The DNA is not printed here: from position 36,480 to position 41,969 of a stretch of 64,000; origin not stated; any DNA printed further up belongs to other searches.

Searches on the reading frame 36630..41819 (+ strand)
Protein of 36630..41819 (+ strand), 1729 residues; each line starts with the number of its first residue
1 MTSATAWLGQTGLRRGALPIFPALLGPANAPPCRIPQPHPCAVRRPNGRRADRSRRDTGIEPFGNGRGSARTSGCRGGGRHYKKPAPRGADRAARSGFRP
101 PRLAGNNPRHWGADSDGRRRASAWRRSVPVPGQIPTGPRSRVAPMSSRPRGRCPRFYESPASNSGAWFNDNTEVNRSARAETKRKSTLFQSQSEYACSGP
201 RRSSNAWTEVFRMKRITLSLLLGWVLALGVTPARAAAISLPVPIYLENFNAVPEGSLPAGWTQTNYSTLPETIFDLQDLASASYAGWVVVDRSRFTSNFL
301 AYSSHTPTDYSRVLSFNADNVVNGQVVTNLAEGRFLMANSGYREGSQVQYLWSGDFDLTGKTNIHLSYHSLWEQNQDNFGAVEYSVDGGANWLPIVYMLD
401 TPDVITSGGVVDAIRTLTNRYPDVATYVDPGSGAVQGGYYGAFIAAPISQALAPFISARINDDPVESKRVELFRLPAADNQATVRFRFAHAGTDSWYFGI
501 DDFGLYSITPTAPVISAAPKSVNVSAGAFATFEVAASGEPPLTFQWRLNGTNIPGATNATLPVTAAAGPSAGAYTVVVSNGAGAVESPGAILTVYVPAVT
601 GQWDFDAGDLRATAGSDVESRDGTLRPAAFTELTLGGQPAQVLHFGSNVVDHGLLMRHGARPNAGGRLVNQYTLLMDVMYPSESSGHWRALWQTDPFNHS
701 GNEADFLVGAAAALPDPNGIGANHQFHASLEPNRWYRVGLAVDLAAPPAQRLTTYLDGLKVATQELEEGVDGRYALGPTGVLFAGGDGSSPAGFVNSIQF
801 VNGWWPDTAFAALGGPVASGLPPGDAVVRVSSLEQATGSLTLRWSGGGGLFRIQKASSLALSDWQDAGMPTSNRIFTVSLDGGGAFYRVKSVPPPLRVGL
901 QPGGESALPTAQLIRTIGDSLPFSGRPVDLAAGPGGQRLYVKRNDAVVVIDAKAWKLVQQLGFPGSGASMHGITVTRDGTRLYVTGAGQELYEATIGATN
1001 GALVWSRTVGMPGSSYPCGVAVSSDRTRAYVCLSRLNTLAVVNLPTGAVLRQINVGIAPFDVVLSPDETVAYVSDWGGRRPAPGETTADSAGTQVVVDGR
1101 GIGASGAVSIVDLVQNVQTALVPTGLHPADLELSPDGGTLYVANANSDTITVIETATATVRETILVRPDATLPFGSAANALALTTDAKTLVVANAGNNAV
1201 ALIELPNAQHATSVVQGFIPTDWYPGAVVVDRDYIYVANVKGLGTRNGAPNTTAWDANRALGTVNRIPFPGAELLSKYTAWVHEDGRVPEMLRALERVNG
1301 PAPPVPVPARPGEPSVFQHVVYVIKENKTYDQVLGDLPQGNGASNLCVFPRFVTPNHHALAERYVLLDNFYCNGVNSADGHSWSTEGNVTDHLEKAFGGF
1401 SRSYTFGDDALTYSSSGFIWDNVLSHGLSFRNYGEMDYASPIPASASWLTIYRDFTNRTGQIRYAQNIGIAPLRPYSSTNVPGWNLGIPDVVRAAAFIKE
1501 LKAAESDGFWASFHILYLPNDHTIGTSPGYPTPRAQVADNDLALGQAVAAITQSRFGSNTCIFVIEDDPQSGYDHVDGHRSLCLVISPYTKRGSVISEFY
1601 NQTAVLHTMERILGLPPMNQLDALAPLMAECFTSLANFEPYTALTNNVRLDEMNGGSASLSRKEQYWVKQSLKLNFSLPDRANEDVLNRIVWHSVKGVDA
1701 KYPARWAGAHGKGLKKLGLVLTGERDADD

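Call 6: search_protein_families(library=pfam, proteins=[window:36630-41819:+], max_evalue=0.001)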
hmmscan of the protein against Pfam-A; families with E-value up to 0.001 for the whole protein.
window:36630-41819:+ (1729 aa): 6 families
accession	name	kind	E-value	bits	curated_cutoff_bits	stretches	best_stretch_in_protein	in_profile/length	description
PF04185.19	Phosphoesterase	-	4.3e-11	43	23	1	1349-1616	102-356/356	Phosphoesterase family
PF21783.3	YNCE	-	5.5e-09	36.2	27.1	1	1106-1164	50-108/339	YNCE-like beta-propeller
PF13927.12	Ig_3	-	1.1e-07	32.7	30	1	513-580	2-78/78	Immunoglobulin domain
PF07679.22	I-set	-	2.7e-07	31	23.7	1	513-587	1-84/90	Immunoglobulin I-set domain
PF10282.15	Lactonase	-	0.00011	22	21.7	0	970-1158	145-323/344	Lactonase, 7-bladed beta-propeller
PF25174.1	Beta-prop_THOC3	-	0.00021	20.8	305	0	1107-1214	70-167/272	THOC3 beta-propeller domain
